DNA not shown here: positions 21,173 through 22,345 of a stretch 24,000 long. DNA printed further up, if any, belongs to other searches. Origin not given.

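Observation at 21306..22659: AT-rich two-gene island (antitoxin-like ORF + GIY-YIG nuclease) inserted between tatD and murD: candidate toxin/defence or selfish module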

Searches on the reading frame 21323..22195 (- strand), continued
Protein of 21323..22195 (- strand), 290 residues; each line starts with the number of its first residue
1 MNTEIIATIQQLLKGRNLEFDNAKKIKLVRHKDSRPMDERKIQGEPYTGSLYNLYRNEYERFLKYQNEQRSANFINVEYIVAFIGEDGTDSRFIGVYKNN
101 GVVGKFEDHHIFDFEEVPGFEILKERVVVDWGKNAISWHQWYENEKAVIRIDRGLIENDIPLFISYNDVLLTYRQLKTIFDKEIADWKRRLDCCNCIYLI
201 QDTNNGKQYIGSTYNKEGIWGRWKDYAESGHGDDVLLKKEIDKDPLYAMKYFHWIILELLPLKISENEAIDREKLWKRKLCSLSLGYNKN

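Call 76: fold_search(model_id=the predicted structure, library=viral)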
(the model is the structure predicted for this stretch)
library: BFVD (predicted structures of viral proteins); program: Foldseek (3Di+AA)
matches with E <= 10: 938; with E <= 0.001: 27
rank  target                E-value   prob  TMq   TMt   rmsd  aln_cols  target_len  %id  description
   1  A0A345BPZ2            7.7e-05  1.00  0.28  0.27   5.7       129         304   26  (no name in the UniProt tables at hand)
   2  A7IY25                1.1e-04  1.00  0.26  0.20   6.8       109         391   22  Uncharacterized protein B850L [Paramecium bursaria Chlorella virus NY2A]
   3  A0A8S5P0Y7            1.6e-04  1.00  0.28  0.36   3.2       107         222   28  Intron associated endonuclease [Siphoviridae sp. ctTBR23]
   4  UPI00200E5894         2.8e-04  1.00  0.26  0.31   3.5       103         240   25  (no name look-up for this kind of identifier)
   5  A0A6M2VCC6            3.4e-04  1.00  0.29  0.31   5.4       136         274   20  (no name in the UniProt tables at hand)
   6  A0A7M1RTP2            3.6e-04  1.00  0.27  0.27   4.6       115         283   27  GIY-YIG domain-containing protein [uncultured phage cr4_1]
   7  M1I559                3.6e-04  1.00  0.26  0.32   4.3       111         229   22  (no name in the UniProt tables at hand)
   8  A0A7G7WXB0            4.0e-04  1.00  0.26  0.38   3.8       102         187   29  GIY-YIG domain-containing protein [Rhizobium phage P9VFCI]
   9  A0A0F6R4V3            4.6e-04  1.00  0.24  0.32  13.4       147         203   19  Putative homing endonuclease [Sinorhizobium phage phiM9]
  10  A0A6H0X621            5.2e-04  1.00  0.25  0.28   4.1       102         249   24  GIY-YIG endonuclease [Bacillus phage Izhevsk]
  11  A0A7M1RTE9            5.5e-04  1.00  0.28  0.31   3.4       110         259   25  GIY-YIG domain-containing protein [uncultured phage cr131_1]
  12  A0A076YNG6            5.8e-04  1.00  0.25  0.37   3.6        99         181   23  Putative endonuclease [Rhizobium phage vB_RleM_P10VF]
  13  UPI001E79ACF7         5.8e-04  1.00  0.26  0.34   7.4       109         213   25  (no name look-up for this kind of identifier)
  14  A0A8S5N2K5            6.2e-04  1.00  0.27  0.19   3.0       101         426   27  Intron associated endonuclease [Siphoviridae sp. ctRuT6]
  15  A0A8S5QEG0            7.0e-04  1.00  0.25  0.69   3.3        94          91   29  Intron associated endonuclease [Siphoviridae sp. ctr2f5]
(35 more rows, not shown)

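Call 81: search_solved_structures(query=window:21323-22195:-, max_evalue=1, show_alignments=1)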
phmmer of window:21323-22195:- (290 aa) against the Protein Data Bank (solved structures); distinct sequences matched with E-value up to 1: 2.
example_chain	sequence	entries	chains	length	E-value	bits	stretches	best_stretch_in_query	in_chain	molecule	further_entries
1ln0_A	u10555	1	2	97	0.00019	24.2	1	197-288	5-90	intron-associated endonuclease 1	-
1mk0_A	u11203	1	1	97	0.0023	20.6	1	197-288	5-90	Intron-associated endonuclease 1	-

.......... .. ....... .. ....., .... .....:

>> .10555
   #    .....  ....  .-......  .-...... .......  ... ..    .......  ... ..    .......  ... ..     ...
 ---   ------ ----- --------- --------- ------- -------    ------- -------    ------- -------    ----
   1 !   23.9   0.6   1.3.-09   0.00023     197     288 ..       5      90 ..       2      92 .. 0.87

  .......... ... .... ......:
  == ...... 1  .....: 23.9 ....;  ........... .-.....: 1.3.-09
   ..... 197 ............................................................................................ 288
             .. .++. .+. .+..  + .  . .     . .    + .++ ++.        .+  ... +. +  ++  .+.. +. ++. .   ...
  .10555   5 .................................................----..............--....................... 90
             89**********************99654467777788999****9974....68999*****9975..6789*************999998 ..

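Call 92: search_protein_families(library=pfam, proteins=[L100:2226-2963:+, L088:133-663:+, L081:192-1025:+, L093:1281-2372:+], max_evalue=0.01)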
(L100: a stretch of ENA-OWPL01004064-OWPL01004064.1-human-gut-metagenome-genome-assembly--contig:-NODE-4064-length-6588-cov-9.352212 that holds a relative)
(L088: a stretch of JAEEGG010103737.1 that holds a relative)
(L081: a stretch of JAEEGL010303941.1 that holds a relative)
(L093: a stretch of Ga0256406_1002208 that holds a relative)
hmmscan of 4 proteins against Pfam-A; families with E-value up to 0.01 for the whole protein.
L100:2226-2963:+ (246 aa): 0 families

L088:133-663:+ (177 aa): 0 families

L081:192-1025:+ (278 aa): 2 families
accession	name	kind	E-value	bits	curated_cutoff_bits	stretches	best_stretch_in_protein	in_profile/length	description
PF10021.15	PARG_cat_microb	-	4.6e-23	82.7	23.5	1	39-164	23-145/146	Microbial-type PARG, catalytic domain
PF01661.27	Macro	-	0.00042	20.7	22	1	183-243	58-117/118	Macro domain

L093:1281-2372:+ (364 aa): 1 family
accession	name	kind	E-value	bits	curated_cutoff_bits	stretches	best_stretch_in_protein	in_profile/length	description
PF09643.15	YopX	-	0.00077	19.9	22.4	1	94-163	51-122/128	YopX protein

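Call 95: search_dna_similar(query=window:21323-22195:-, collection=plasmids, mode=protein, max_rows=12)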
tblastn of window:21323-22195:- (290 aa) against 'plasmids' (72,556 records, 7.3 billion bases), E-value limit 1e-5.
Records with a match: 420; places in all: 422; records where one place covers at least 80% of the query: 68.
Best place of each record, by identity: <60% 420.
By first word of the organism name: Klebsiella 199; Enterobacter 69; Bacillus 33; Lactiplantibacillus 13; Acinetobacter 7; Sphingobium 7; Alteromonas 7; Pediococcus 7; Escherichia 6; Rhizobium 6; and 39 more.
By predicted mobility (MOB-suite, as given by PLSDB): non-mobilizable 257; conjugative 117; mobilizable 46.
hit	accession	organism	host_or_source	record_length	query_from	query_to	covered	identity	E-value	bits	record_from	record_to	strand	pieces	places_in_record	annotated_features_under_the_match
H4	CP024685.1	Bacillus wiedmannii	cell culture,soil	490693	6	290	98%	34.4%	6e-37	146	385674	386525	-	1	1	excinuclease ABC subunit C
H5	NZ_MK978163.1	Acinetobacter lwoffii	-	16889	1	290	100%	33.7%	3e-37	147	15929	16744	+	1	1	GIY-YIG nuclease family protein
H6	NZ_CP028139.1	Acinetobacter baumannii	Parthenium argentatum Gray (guayule ...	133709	1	290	100%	33.7%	8e-37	145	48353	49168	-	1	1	GIY-YIG nuclease family protein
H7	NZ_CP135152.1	Acinetobacter pittii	Homo sapiens,sputum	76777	1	290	100%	33.0%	5e-36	143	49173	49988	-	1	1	GIY-YIG nuclease family protein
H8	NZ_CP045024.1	Bacillus thuringiensis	whole organism,soil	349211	20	290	93%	32.8%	1e-31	130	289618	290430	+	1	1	GIY-YIG nuclease family protein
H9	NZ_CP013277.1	Bacillus thuringiensis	Vectobac,bacterial clone,Commercial ...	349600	20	290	93%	32.8%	1e-31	130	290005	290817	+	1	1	GIY-YIG nuclease family protein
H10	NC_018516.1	Bacillus thuringiensis HD-789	-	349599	20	290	93%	32.8%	1e-31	130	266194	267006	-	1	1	GIY-YIG nuclease family protein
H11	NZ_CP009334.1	Bacillus thuringiensis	-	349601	20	290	93%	32.8%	1e-31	130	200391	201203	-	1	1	GIY-YIG nuclease family protein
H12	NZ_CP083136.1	Bacillus thuringiensis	whole organism,Biopesticide Solbac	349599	20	290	93%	32.8%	1e-31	130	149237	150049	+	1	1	GIY-YIG nuclease family protein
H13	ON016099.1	Bacillus thuringiensis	-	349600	20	290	93%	32.8%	1e-31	130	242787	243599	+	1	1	GIY-YIG nuclease family protein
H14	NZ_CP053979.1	Bacillus thuringiensis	-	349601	20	290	93%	32.8%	1e-31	130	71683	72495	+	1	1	GIY-YIG nuclease family protein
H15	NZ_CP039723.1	Bacillus thuringiensis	whole organism,soil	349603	20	290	93%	32.8%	1e-31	130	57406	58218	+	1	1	GIY-YIG nuclease family protein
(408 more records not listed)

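Call 96: get_annotated_region(hit=H6, flank=3000)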
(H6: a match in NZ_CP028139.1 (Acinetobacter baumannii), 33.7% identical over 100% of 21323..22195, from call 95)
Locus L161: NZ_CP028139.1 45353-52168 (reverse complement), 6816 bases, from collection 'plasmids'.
description: Acinetobacter baumannii strain NCIMB 8209 plasmid pAbNCIMB8209_134, complete sequence
organism: Acinetobacter baumannii (NCBI taxid 470)
taxonomy: Bacteria; Pseudomonadota; Gammaproteobacteria; Moraxellales; Moraxellaceae; Acinetobacter; Acinetobacter baumannii
host: -; source: Parthenium argentatum Gray (guayule shrubs),bacterial cell culture,aerobic microbial decomposition of whole ...; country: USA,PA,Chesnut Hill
typing (MOB-suite, as given by PLSDB): mobilizable; replicon rep_cluster_718; relaxase MOBP,MOBP,MOBP
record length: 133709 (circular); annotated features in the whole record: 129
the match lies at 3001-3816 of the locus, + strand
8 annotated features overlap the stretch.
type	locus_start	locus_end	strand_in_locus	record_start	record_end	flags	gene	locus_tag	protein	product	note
CDS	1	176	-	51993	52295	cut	-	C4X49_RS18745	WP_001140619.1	helix-turn-helix domain-containing protein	-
CDS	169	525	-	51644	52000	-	-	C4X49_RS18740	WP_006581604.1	type II toxin-antitoxin system RelE/ParE family toxin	-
CDS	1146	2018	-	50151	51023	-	-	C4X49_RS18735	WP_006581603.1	restriction endonuclease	-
CDS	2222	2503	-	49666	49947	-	-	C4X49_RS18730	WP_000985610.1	addiction module antidote protein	-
CDS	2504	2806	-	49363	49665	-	-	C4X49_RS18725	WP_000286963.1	type II toxin-antitoxin system RelE/ParE family toxin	GO:0008219 - cell death [Evidence IEA]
CDS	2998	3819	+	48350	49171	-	-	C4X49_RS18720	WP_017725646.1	GIY-YIG nuclease family protein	-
CDS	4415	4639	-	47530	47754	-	-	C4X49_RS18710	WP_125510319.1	hypothetical protein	-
CDS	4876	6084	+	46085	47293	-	-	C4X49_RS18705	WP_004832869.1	IS256-like element ISAba26 family transposase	GO:0006313 - DNA transposition [Evidence IEA]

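Call 97: get_annotated_region(hit=H8, flank=3000)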
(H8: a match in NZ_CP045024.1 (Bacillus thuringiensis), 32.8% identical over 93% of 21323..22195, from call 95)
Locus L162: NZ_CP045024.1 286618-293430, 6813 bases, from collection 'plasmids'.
description: Bacillus thuringiensis strain JW-1 plasmid p2, complete sequence
organism: Bacillus thuringiensis (NCBI taxid 1428)
taxonomy: Bacteria; Bacillota; Bacilli; Bacillales; Bacillaceae; Bacillus; Bacillus thuringiensis
host: -; source: whole organism,soil; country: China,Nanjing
typing (MOB-suite, as given by PLSDB): non-mobilizable
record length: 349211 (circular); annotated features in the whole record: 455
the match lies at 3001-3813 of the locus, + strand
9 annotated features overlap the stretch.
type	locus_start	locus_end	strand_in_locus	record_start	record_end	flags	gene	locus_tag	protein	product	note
CDS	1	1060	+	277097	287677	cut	-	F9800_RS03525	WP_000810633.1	isopeptide-forming domain-containing fimbrial protein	GO:0018262 - isopeptide cross-linking [Evidence IEA]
CDS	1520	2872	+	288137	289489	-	-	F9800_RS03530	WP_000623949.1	immunoglobulin-like domain-containing protein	-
CDS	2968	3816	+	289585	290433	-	-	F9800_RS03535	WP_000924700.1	GIY-YIG nuclease family protein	-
CDS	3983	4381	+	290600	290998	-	-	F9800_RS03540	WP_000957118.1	PH domain-containing protein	-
CDS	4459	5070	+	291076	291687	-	-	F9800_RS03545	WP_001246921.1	hypothetical protein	-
CDS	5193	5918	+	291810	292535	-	-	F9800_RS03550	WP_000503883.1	hypothetical protein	-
CDS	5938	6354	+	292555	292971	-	-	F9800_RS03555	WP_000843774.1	hypothetical protein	-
CDS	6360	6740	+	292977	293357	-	-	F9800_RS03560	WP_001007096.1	hypothetical protein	-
CDS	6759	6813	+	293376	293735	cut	-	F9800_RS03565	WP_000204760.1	hypothetical protein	-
